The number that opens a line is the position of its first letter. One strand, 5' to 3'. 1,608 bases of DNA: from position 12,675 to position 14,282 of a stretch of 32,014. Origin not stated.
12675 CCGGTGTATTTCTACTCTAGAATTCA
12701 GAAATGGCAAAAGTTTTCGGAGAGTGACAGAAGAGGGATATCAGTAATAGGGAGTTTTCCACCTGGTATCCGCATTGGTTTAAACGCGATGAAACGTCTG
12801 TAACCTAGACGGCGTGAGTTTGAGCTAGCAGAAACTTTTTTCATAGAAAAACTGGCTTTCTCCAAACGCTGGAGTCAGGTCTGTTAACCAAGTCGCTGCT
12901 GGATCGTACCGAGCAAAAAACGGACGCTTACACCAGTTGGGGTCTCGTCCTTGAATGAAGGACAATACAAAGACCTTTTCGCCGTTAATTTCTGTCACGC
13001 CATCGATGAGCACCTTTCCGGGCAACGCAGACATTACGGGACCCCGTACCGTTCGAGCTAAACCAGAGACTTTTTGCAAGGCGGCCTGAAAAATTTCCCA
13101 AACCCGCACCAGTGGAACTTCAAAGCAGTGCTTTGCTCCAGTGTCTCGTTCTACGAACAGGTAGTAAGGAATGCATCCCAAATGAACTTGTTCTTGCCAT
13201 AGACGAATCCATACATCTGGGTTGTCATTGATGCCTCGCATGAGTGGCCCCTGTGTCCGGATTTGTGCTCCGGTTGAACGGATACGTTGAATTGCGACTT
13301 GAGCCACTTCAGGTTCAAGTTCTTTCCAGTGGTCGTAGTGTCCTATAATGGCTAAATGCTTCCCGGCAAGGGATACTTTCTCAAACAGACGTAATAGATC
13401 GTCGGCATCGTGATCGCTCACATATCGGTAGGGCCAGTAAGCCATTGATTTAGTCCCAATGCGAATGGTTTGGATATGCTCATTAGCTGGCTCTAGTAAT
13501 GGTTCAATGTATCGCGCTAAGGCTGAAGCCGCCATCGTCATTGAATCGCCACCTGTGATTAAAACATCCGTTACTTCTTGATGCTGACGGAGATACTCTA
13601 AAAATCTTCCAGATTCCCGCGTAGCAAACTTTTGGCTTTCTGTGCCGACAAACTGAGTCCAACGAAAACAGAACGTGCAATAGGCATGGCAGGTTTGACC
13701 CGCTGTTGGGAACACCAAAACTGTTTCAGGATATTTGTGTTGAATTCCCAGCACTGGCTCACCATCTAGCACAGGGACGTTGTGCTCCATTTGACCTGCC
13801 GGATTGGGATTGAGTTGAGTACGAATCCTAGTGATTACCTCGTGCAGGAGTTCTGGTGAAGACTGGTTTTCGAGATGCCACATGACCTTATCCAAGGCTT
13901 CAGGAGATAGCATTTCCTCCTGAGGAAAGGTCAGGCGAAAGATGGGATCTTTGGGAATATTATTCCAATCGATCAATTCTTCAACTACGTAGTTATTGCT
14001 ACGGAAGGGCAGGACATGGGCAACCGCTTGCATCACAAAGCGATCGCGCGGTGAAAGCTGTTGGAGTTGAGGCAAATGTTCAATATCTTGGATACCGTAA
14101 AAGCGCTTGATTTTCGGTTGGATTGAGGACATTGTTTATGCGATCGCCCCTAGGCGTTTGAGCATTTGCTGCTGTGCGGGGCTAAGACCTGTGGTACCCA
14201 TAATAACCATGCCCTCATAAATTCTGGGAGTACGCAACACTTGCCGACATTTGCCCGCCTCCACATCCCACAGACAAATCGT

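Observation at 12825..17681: HTH-NB-ARC-WD40 STAND NTPase apparently co-transcribed with a KamA-family radical SAM aminomutase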

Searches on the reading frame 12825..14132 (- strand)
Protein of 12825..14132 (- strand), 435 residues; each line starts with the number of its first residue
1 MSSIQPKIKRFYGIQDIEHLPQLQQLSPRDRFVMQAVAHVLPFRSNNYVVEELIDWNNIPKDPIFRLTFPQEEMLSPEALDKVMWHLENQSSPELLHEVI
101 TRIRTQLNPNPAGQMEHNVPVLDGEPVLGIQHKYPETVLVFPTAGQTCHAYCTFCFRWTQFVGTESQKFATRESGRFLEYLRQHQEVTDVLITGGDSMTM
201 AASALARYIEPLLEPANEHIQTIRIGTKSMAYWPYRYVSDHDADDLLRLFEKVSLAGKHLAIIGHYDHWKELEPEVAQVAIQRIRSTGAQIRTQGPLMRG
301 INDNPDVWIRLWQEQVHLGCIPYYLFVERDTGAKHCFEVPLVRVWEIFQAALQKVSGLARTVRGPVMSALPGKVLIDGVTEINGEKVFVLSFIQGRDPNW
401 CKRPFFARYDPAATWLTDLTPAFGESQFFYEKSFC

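Call 6: search_protein_families(library=pfam, proteins=[window:12825-14132:-], max_evalue=0.01)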
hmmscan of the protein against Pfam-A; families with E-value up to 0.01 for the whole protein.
window:12825-14132:- (435 aa): 1 family
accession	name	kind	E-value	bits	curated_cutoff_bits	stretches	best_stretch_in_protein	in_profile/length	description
PF04055.27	Radical_SAM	-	0.0033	18.1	29.5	1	146-226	5-83/166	Radical SAM superfamily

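Call 8: search_protein_families(library=ncbifam, proteins=[window:12825-14132:-], max_evalue=0.01)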
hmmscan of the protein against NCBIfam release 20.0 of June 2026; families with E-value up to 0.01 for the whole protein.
window:12825-14132:- (435 aa): 6 families
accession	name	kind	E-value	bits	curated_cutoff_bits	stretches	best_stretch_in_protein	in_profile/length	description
TIGR00238.1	TIGR00238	subfamily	8.1e-36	123.6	199.2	1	14-359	25-321/331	KamA family radical SAM protein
TIGR03820.1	lys_2_3_AblA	equivalog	1.2e-33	116.4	525.4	1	124-359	96-316/417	lysine 2,3-aminomutase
TIGR03822.1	AblA_like_2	hypoth_equivalog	5.8e-33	114.3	396.25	1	125-360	77-299/321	lysine-2,3-aminomutase-like protein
TIGR03821.1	EFP_modif_epmB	equivalog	1.3e-27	96.7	369.3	1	123-358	83-303/321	EF-P beta-lysylation protein EpmB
TIGR04368.1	Glu_2_3_NH3_mut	equivalog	6e-27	94.2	650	1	125-359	141-360/404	glutamate 2,3-aminomutase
TIGR04468.1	arg_2_3_am_muta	equivalog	1.7e-26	93.1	600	1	130-374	94-325/351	arginine 2,3-aminomutase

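Call 9: search_protein_families(library=padloc, proteins=[window:12825-14132:-], max_evalue=0.01)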
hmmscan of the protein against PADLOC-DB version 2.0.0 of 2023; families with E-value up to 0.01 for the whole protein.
window:12825-14132:- (435 aa): 0 families

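Call 10: find_homologous_proteins(query=window:12825-14132:-)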
Query window:12825-14132:- (435 aa): 8000 proteins with E <= 0.001 among 8000 candidates; the best 120 are listed.
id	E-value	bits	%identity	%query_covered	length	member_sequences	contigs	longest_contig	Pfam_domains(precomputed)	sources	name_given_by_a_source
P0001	0.0e+0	1025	100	100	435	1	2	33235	-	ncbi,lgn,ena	-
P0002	1.4e-230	784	76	100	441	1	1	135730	-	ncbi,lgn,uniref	ncbi:MAG: hypothetical protein V7K98_10840 [Nostoc sp.]|uniref:KamA family radical SAM protein n=1 T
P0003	3.7e-229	779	75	99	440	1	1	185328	-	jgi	jgi:KamA family protein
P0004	5.8e-229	778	75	100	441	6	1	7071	-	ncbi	-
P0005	6.4e-228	775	74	100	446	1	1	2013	-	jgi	jgi:KamA family protein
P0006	1.5e-227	774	75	100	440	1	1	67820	-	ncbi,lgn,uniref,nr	ncbi:lysine 2,3-aminomutase [Nostoc sp. KVJ20]|uniref:KamA family radical SAM protein n=1 Tax=Nostoc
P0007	1.3e-226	771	74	100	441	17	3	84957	-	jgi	jgi:KamA family protein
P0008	1.3e-226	771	75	100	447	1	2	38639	-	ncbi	-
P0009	2.4e-226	770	75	100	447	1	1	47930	-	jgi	jgi:KamA family protein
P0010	1.0e-225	768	74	100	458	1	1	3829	-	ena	-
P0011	1.0e-225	768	75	100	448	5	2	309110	-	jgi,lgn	jgi:KamA family protein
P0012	1.0e-225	768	74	100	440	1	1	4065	-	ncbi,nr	ncbi:MAG: hypothetical protein PUP93_30880 [Rhizonema sp. NSF051]|nr:hypothetical protein [Rhizonema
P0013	1.0e-225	768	75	100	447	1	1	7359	-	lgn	-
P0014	1.5e-225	767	75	100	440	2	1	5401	-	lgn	-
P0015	3.7e-225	766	74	100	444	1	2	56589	-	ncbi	ncbi:KamA family radical SAM protein [Nostoc sp.]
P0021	3.7e-224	762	75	98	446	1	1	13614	-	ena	-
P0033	2.8e-219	746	71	99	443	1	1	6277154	-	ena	-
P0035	3.9e-219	746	71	99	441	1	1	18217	-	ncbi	-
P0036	2.9e-218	743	71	100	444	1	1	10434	-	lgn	-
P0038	8.9e-217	738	70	99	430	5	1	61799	-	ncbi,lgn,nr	ncbi:MAG: hypothetical protein KME64_02750 [Scytonematopsis contorta HA4267-MV1]|nr:hypothetical pro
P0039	1.2e-215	734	71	99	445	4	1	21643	-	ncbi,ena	-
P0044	1.1e-210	718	70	99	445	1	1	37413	-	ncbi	-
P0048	1.8e-209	714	69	98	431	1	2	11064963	-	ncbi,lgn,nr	ncbi:L-lysine 2,3-aminomutase [Calothrix sp. NIES-4071]|nr:L-lysine 2,3-aminomutase [Calothrix sp. N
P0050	3.9e-208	710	69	97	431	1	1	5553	-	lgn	-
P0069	3.6e-201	687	68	98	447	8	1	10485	-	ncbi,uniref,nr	ncbi:KamA family radical SAM protein [Fischerella thermalis]|uniref:Lysine 2,3-aminomutase n=1 Tax=F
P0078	2.5e-199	681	66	98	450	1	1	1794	-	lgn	-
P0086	4.8e-198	676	65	100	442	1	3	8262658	-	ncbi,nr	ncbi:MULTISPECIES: lysine 2,3-aminomutase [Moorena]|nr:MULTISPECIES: lysine 2,3-aminomutase [Moorena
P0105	2.8e-195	667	66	98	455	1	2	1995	-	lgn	-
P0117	5.4e-194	663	66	98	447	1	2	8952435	-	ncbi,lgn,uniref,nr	ncbi:L-lysine 2,3-aminomutase [Calothrix parasitica NIES-267]|uniref:L-lysine 2,3-aminomutase n=1 Ta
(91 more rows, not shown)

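Call 12: find_encoding_contigs(protein=P0002, flank=8000, max_places=2)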
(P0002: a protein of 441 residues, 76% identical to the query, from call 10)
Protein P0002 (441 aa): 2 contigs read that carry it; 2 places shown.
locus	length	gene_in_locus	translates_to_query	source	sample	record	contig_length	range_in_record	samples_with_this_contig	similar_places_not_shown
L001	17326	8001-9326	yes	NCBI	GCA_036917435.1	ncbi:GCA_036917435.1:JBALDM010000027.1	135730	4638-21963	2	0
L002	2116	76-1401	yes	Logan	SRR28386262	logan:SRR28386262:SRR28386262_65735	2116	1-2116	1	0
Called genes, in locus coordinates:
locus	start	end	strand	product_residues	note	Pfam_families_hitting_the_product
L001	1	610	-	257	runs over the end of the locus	PF02405:MlaE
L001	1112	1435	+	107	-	-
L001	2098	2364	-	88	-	-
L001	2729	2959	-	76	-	-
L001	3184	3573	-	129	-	-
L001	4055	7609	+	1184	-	PF00931:NB-ARC, PF24105:Beta-prop_CAF1B_HIR1, PF25047:Beta-prop_TEP1_2nd, PF13570:Beta-prop_ACSF4, PF23409:Beta-prop_EML, PF23414:Beta-prop_EML_2, PF23869:Beta-prop_WDR75_1st, PF24796:WDR55, +175 more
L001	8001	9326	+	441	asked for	-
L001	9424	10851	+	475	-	-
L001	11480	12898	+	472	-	PF11850:DUF3370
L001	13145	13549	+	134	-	PF00072:Response_reg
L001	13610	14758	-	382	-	PF00266:Aminotran_5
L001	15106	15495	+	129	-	PF07386:DUF1499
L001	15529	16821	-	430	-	PF00072:Response_reg, PF02518:HATPase_c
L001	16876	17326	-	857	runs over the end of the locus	PF02743:dCache_1, PF00672:HAMP, PF00512:HisKA, PF02518:HATPase_c, PF00072:Response_reg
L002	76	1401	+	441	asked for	-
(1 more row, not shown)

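Call 13: find_encoding_contigs(protein=P0086, flank=8000, max_places=2)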
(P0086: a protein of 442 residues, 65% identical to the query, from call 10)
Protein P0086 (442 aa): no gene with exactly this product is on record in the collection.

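Call 14: find_encoding_contigs(protein=P0048, flank=8000, max_places=2)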
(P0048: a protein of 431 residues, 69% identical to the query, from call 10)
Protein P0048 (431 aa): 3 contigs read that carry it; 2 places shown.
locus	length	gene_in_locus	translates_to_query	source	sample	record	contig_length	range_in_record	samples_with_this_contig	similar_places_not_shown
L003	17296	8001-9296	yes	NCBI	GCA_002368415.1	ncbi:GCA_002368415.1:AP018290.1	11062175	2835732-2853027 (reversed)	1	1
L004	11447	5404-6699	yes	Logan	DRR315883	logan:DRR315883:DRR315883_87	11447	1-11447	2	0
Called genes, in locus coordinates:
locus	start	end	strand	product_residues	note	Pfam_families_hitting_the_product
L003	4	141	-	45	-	-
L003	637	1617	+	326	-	PF00005:ABC_tran, PF13304:AAA_21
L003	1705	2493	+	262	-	PF06182:ABC2_membrane_6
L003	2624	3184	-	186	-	PF13353:Fer4_12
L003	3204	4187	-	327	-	-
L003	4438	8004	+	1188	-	PF00931:NB-ARC, PF24782:WD40_MABP1-WDR62_2nd, PF24807:WD40_CDC20-Fz, PF24814:WD40_Prp19, PF25173:Beta-prop_WDR3_1st, PF23381:Beta-prop_IFT122_1st, PF24105:Beta-prop_CAF1B_HIR1, PF24796:WDR55, +146 more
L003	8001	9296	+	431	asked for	-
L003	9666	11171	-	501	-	PF01637:ATPase_2, PF13191:AAA_16 (weak), PF14516:AAA_35 (faint), PF13401:AAA_22 (faint)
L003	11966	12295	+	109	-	-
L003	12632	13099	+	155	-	-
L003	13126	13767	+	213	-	-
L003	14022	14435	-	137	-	-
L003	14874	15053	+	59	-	PF25656:DUF7945 (weak)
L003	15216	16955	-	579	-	PF06293:Kdo, PF00069:Pkinase, PF01636:APH (faint), PF03109:ABC1 (weak), PF07714:PK_Tyr_Ser-Thr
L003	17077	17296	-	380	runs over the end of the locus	PF00266:Aminotran_5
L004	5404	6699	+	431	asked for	-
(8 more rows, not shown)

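Call 16: find_related_loci(query=A1, collection=genome_contigs, flank=10000)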
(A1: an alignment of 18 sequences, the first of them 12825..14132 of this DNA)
Query A1 (435 aa) in genome_contigs; peptide patterns used: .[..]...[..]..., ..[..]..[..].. (x = any residue, [..] = any of these).
599 stretches matched a pattern (row limit reached: there are more); 586 encode a relative of the query (tblastn E <= 1e-3); the best 80 are kept; 80 distinct loci.
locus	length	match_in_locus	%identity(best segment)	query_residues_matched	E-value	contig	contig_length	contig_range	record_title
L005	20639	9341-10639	74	1-434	0e+0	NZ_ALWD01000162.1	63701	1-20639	[Scytonema hofmanni] UTEX 2349 Tol9009DRAFT_TPD.14_C, whole genome shotgun sequence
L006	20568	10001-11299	74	1-434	0e+0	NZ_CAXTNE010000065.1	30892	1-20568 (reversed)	MAG: uncultured Nostoc sp. isolate public_SRR14722161_metawrap_bin.1 public_SRR14722161_metawrap_bin.1_65, whole genome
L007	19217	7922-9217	74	1-434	0e+0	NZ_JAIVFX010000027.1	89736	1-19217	Nostoc sp. XA010 NODE_27_length_89736_cov_80.045598, whole genome shotgun sequence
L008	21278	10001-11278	69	10-435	0e+0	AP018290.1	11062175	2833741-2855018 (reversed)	Calothrix sp. NIES-4105 DNA, nearly complete genome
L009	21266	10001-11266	69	10-431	0e+0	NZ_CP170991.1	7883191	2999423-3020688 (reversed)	Nostoc sp. C117 chromosome, complete genome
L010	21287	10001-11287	68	3-431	0e+0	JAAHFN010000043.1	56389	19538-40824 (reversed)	MAG: Oscillatoria sp. SIO1A7 1A7_NODE_43, whole genome shotgun sequence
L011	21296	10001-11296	67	3-434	0e+0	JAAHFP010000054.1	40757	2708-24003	MAG: Symploca sp. SIO1C2 1C2_NODE_54, whole genome shotgun sequence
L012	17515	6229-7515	65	5-431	0e+0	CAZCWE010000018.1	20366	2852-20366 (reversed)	MAG TPA_asm: uncultured Spirulina sp. isolate binchicken_co405_25 genome assembly, contig: NODE_3843_length_20366_cov_3.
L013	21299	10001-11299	64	1-434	0e+0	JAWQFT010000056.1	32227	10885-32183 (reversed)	MAG: Jaaginema sp. PMC 1080.18 PMC1080_91_length_32227_cov_23.643354, whole genome shotgun sequence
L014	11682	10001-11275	64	10-434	0e+0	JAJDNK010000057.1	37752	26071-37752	MAG: bacterium BMS3Abin03 isolate ALJrbin.30 k141_3518562, whole genome shotgun sequence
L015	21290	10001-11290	62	1-430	0e+0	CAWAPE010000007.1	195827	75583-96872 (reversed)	MAG: uncultured Bacteroidetes bacterium isolate MFD02923.bin.1.36 genome assembly, contig: contig_23414, whole genome sh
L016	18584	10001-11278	62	6-431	0e+0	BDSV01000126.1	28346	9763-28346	Bacterium BMS3Abin03 DNA, contig: NODE_38, whole genome shotgun sequence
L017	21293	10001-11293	61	1-431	0e+0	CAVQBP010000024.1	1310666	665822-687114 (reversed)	MAG: uncultured Bacteroidetes bacterium isolate MFD02923.bin.1.10 genome assembly, contig: contig_9604, whole genome sho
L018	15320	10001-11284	62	4-431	0e+0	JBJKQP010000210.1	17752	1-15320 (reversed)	MAG: Ignavibacteriaceae bacterium isolate Bin_37 S1Ck127_3594731_flag_0_multi_21.9881_len_17752, whole genome shotgun se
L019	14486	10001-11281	61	4-430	0e+0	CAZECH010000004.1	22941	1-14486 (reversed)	MAG TPA_asm: uncultured Ignavibacteriaceae bacterium isolate binchicken_co234_307 genome assembly, contig: NODE_1081_len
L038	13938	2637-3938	59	1-433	6e-177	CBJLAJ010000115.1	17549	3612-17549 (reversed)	MAG TPA_asm: uncultured Paraburkholderia sp. isolate SRR27822703_binner23_Refined_5 genome assembly, contig: ERZ27338705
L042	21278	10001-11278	58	10-435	1e-175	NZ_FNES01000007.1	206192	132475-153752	Billgrantia gudaonensis strain CGMCC 1.6133, whole genome shotgun sequence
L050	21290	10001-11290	59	2-431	2e-174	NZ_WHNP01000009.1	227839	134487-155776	Paraburkholderia franconis strain CNPSo 3157 scaffold9.1, whole genome shotgun sequence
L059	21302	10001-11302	56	1-434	2e-173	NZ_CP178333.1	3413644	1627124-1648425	Ectothiorhodospira shaposhnikovii strain PHS-Q chromosome, complete genome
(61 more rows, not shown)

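Call 20: search_solved_structures(query=A1, max_evalue=0.001, show_alignments=2)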
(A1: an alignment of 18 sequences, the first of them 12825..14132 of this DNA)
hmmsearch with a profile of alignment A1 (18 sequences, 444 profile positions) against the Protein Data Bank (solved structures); distinct sequences matched with E-value up to 0.001: 1.
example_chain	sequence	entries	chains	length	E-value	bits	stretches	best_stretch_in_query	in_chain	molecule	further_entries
2a5h_A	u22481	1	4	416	2e-21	79.4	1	87-357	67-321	L-lysine 2,3-aminomutase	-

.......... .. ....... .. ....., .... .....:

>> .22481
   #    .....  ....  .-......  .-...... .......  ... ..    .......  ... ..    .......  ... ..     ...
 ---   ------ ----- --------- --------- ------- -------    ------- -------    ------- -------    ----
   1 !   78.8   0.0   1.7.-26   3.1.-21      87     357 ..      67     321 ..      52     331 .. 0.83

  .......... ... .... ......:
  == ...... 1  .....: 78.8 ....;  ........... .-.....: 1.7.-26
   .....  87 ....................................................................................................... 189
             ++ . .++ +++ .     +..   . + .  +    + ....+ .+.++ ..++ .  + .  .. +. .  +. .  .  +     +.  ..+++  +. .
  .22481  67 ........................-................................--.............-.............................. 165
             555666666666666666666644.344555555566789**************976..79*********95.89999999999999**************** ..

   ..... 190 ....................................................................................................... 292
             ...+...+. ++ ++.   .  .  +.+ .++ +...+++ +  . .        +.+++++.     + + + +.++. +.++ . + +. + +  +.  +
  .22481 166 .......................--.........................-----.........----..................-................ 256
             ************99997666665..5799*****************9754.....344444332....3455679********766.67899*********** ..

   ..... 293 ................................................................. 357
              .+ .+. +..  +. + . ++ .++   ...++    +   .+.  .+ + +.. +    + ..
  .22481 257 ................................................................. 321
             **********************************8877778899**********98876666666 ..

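Call 21: find_encoding_contigs(protein=P0001, flank=3000, max_places=3)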
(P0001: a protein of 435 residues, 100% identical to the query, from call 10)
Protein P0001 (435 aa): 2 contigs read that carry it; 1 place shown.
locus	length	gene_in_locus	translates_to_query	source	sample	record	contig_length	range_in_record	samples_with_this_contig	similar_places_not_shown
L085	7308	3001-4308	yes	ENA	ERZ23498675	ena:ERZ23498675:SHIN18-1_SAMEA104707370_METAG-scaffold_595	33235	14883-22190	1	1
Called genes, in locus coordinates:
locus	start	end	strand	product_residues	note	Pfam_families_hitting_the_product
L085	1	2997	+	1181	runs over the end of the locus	PF00931:NB-ARC, PF23414:Beta-prop_EML_2, PF24782:WD40_MABP1-WDR62_2nd, PF24807:WD40_CDC20-Fz, PF24814:WD40_Prp19, PF24817:WD40_WDHD1_1st, PF25171:Beta-prop_WDR36-Utp21_1st, PF25172:Beta-prop_WDR3_2nd, +164 more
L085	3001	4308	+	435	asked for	-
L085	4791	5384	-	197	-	PF05685:Uma2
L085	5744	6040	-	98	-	PF00436:SSB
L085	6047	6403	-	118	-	PF00436:SSB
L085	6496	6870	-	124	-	-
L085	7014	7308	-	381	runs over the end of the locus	-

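Call 31: find_encoding_contigs(protein=P0069, flank=6000, max_places=1)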
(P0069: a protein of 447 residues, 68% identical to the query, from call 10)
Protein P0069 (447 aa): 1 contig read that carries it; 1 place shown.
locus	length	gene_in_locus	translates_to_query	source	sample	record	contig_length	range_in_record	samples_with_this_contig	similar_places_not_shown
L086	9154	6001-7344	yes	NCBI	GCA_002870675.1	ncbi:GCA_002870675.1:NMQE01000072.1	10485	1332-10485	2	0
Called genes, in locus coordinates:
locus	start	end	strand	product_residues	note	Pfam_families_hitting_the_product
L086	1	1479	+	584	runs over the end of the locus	PF00664:ABC_membrane, PF00005:ABC_tran, PF02463:SMC_N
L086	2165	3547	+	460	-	PF00067:p450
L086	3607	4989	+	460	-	PF00067:p450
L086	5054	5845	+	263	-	PF00975:Thioesterase, PF12697:Abhydrolase_6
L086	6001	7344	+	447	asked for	-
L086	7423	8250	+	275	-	PF01063:Aminotran_4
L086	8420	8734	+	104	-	PF03811:Zn_ribbon_InsA, PF12759:HTH_Tnp_IS1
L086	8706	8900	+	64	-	PF03400:DDE_Tnp_IS1 (weak)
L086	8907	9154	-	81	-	PF13358:DDE_3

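Call 32: find_encoding_contigs(protein=P0117, flank=6000, max_places=1)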
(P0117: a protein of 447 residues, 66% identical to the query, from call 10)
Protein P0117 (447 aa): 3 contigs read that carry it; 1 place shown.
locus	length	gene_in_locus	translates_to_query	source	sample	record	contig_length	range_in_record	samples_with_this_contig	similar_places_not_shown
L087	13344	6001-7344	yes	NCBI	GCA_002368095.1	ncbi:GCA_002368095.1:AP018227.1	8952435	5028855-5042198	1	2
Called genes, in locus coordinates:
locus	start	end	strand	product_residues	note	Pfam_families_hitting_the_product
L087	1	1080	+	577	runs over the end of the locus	PF00664:ABC_membrane, PF00005:ABC_tran, PF02463:SMC_N (weak)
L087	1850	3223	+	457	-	PF00067:p450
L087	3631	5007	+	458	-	PF00067:p450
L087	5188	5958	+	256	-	PF00561:Abhydrolase_1 (faint), PF00975:Thioesterase, PF12697:Abhydrolase_6 (weak)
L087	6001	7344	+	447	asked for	-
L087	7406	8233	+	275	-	PF01063:Aminotran_4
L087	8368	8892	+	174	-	PF10604:Polyketide_cyc2 (weak), PF03364:Polyketide_cyc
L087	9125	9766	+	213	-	PF00132:Hexapep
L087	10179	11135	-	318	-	PF01609:DDE_Tnp_1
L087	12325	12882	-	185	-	-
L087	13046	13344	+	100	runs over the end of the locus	PF08681:TacA1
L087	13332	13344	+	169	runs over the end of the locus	PF13508:Acetyltransf_7, PF00583:Acetyltransf_1 (weak), PF08445:FR47 (weak), PF13673:Acetyltransf_10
